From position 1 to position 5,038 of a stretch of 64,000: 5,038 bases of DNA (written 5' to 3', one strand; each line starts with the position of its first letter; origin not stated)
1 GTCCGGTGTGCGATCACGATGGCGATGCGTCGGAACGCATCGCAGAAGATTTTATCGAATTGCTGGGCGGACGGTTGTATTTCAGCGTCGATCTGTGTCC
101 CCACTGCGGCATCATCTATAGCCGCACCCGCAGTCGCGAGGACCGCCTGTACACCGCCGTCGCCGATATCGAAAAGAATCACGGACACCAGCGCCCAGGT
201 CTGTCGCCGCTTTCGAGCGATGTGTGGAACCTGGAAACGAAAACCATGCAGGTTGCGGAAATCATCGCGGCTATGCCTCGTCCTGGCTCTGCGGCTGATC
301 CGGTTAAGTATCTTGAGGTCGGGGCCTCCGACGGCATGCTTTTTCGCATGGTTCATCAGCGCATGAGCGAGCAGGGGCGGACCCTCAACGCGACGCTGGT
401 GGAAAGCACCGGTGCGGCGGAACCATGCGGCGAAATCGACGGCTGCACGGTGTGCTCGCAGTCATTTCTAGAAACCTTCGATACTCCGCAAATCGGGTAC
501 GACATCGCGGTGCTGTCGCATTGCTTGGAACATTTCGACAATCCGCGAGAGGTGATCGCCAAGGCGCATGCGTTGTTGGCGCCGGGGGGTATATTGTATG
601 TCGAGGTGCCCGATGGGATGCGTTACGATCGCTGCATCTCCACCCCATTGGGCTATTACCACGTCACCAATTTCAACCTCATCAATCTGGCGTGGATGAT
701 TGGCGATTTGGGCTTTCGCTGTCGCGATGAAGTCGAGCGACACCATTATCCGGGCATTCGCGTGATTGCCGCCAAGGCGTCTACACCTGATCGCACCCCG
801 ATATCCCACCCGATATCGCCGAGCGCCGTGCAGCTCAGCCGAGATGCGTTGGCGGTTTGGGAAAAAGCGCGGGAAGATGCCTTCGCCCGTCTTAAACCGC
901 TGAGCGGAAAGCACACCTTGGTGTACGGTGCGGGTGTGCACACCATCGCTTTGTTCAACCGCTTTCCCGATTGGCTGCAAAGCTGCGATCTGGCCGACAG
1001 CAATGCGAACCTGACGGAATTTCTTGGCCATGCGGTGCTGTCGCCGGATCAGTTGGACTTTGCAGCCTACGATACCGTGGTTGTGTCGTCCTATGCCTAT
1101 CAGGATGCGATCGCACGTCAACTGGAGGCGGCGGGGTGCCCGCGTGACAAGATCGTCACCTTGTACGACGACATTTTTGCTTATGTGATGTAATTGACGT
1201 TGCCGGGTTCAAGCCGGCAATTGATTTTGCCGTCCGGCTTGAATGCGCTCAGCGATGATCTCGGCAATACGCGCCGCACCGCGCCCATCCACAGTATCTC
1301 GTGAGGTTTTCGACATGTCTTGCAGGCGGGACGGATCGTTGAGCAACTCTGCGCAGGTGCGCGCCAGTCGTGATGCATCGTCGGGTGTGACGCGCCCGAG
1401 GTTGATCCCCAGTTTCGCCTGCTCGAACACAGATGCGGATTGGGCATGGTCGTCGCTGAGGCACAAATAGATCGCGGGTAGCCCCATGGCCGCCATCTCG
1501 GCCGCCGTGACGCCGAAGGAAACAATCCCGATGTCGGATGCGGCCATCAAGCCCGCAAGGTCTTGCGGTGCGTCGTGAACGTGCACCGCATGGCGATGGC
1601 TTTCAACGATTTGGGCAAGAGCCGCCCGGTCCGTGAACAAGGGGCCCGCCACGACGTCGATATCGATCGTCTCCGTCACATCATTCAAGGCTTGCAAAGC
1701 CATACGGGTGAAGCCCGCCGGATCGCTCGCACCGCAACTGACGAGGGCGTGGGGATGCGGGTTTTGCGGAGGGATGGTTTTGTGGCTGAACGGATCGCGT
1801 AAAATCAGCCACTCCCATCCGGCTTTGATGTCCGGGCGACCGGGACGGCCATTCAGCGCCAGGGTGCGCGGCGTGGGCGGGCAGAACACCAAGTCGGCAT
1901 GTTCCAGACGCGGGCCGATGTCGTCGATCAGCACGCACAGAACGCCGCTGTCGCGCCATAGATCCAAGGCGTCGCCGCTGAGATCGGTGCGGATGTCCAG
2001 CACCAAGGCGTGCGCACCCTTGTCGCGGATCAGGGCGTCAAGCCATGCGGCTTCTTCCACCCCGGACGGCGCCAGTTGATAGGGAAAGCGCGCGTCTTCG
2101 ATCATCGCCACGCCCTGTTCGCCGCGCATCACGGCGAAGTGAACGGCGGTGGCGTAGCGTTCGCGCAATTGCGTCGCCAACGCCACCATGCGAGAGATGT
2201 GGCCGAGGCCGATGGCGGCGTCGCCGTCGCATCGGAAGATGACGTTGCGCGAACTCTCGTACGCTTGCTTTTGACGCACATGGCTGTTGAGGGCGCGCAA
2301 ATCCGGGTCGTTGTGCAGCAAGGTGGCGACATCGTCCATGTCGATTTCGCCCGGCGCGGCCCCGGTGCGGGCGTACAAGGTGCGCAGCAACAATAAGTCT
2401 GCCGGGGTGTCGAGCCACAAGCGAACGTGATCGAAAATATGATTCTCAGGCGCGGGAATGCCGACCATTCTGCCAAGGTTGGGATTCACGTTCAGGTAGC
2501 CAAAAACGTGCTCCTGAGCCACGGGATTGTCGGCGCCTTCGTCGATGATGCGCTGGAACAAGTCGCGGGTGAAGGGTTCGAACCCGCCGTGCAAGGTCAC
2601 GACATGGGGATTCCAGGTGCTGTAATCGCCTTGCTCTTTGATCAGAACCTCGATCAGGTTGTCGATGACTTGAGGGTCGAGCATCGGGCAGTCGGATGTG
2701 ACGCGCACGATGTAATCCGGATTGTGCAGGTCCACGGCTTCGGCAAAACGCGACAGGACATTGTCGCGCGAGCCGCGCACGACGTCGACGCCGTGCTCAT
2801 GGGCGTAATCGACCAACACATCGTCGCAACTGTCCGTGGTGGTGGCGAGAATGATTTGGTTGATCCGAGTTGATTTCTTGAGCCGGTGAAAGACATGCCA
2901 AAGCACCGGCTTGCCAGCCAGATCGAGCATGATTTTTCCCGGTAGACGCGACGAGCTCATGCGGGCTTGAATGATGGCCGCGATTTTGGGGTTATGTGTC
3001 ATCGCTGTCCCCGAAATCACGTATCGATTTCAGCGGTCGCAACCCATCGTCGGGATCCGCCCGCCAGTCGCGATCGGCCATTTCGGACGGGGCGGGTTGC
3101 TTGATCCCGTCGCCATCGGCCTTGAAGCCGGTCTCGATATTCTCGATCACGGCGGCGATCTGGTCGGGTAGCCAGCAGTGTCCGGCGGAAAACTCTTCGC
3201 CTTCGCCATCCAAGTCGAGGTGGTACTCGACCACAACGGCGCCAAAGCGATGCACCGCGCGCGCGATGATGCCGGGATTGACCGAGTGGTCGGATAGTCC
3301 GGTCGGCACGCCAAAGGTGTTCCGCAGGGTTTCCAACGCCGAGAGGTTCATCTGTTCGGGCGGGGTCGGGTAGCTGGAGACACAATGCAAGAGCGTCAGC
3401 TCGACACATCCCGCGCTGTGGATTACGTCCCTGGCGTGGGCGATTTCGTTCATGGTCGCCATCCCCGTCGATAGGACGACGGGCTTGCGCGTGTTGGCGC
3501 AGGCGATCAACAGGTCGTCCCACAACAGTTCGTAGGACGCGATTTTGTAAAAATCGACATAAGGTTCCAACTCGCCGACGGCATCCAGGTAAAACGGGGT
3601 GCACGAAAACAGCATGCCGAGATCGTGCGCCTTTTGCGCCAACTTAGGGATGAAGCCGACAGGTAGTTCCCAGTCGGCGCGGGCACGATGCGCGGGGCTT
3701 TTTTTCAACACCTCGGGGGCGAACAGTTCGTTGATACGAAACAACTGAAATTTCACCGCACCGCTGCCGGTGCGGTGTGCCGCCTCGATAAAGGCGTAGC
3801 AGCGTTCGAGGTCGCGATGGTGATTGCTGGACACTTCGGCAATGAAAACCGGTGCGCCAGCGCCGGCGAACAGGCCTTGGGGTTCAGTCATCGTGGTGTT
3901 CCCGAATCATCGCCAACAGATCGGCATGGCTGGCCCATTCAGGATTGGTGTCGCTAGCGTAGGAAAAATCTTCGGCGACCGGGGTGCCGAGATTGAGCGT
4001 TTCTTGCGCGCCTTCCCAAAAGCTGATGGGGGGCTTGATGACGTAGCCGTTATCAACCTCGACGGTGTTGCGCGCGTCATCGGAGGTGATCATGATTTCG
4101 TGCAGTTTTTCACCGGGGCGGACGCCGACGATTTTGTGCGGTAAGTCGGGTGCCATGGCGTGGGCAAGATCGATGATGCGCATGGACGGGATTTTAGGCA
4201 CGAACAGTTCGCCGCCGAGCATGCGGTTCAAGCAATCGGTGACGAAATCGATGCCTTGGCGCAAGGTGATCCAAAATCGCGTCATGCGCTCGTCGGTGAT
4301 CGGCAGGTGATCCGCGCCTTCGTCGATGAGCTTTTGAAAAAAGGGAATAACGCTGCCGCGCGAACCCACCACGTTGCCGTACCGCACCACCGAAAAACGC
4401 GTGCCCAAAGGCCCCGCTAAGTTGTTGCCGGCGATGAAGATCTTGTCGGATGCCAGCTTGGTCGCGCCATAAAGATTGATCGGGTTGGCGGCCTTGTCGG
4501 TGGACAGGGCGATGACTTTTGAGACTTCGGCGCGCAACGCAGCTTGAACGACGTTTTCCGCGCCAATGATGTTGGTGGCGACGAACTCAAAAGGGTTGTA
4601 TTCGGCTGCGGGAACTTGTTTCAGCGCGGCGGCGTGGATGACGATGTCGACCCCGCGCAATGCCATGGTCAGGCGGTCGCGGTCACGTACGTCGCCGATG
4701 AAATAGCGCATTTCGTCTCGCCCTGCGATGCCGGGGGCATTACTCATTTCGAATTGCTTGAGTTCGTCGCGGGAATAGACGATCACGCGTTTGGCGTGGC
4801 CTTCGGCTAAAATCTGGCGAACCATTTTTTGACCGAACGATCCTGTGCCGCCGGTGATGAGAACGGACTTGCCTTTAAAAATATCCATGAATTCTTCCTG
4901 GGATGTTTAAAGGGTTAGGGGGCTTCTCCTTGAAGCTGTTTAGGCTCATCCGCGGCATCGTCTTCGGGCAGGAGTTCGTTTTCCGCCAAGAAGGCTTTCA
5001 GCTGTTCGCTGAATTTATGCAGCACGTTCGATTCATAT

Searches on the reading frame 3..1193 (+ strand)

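Call 15: search_protein_families(library=pfam, proteins=[window:3-1193:+], max_evalue=0.001)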
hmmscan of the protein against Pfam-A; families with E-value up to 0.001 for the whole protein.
window:3-1193:+ (396 aa): 3 families
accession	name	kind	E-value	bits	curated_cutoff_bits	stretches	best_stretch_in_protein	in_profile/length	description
PF13489.12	Methyltransf_23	-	1.5e-11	44.7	27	1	97-239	20-160/164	Methyltransferase domain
PF08242.18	Methyltransf_12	-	8.7e-08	33.2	30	1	104-198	1-98/98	Methyltransferase domain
PF08241.18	Methyltransf_11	-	2.6e-05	25.2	21.2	1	158-200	53-95/95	Methyltransferase domain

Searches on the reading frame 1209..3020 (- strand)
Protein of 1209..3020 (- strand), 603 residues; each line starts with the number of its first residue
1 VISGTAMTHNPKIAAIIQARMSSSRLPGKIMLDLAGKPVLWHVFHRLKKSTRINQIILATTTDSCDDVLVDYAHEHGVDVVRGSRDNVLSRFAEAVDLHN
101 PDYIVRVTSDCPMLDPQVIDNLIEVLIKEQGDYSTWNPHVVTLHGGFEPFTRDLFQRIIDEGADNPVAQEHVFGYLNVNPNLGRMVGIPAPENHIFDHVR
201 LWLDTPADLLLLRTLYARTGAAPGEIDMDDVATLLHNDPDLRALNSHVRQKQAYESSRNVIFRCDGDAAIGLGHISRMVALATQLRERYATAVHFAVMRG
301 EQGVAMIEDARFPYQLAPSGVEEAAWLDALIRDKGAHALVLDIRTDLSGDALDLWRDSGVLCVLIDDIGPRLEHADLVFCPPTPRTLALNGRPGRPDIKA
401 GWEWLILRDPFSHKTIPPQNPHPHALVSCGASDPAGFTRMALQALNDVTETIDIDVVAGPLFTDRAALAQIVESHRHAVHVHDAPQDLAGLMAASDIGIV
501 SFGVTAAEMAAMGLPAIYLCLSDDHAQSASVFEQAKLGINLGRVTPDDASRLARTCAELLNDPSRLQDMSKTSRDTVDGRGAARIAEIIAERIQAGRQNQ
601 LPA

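Call 15: search_protein_families(library=pfam, proteins=[window:1209-3020:-], max_evalue=0.001)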
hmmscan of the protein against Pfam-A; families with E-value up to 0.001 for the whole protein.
window:1209-3020:- (603 aa): 2 families
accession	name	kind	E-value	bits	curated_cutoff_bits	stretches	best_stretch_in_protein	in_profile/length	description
PF02348.25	CTP_transf_3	-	7.4e-32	111.3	22.6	1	14-182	1-168/217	Cytidylyltransferase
PF12804.13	NTP_transf_3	-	9.6e-08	32.8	27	1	28-132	15-117/160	MobA-like NTP transferase domain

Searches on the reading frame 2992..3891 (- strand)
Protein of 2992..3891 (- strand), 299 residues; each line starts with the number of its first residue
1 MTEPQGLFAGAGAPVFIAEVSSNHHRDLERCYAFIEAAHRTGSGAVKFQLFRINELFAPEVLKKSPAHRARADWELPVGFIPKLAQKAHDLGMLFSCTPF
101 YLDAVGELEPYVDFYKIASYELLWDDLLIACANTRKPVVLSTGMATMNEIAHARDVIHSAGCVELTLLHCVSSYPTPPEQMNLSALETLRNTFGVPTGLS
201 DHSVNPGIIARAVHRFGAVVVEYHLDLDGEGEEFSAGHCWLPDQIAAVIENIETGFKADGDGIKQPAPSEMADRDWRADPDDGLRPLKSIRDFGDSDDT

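Call 15: search_protein_families(library=pfam, proteins=[window:2992-3891:-], max_evalue=0.001)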
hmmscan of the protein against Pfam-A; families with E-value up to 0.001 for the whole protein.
window:2992-3891:- (299 aa): 1 family
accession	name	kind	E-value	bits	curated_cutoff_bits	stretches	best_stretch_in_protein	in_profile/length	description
PF03102.20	NeuB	-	2e-56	191.6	22.1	1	35-264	2-241/241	NeuB family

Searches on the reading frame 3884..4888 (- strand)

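Call 15: search_protein_families(library=pfam, proteins=[window:3884-4888:-], max_evalue=0.001)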
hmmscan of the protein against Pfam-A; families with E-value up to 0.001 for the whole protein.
window:3884-4888:- (334 aa): 10 families
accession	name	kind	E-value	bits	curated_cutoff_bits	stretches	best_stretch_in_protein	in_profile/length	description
PF02719.21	Polysacc_synt_2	-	6.6e-100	334.5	20.2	1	9-285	1-292/293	Polysaccharide biosynthesis protein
PF01370.27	Epimerase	-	5.4e-23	82.1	20.9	1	9-207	1-212/240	NAD dependent epimerase/dehydratase family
PF01073.25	3Beta_HSD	-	1.6e-16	60.6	22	1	10-136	1-122/280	3-beta hydroxysteroid dehydrogenase/isomerase family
PF16363.11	GDP_Man_Dehyd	-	4e-14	53.2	27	1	10-131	1-130/332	GDP-mannose 4,6 dehydratase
PF04321.23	RmlD_sub_bind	-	1.8e-11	44.1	27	1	8-179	2-157/287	RmlD substrate binding domain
PF13460.12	NAD_binding_10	-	9.5e-11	42.3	27.2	1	13-135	1-103/184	NAD(P)H-binding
PF00106.31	adh_short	-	1.2e-07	31.9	26.6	1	7-156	1-165/195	short chain dehydrogenase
PF05368.20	NmrA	-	3.3e-07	30.6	27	1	7-126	3-103/298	NmrA-like family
PF08659.16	KR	-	1e-06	29.2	22.6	1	9-87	3-89/180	KR domain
PF07993.18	NAD_binding_4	-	2.3e-06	27.4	20.1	0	77-136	86-142/258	Male sterility protein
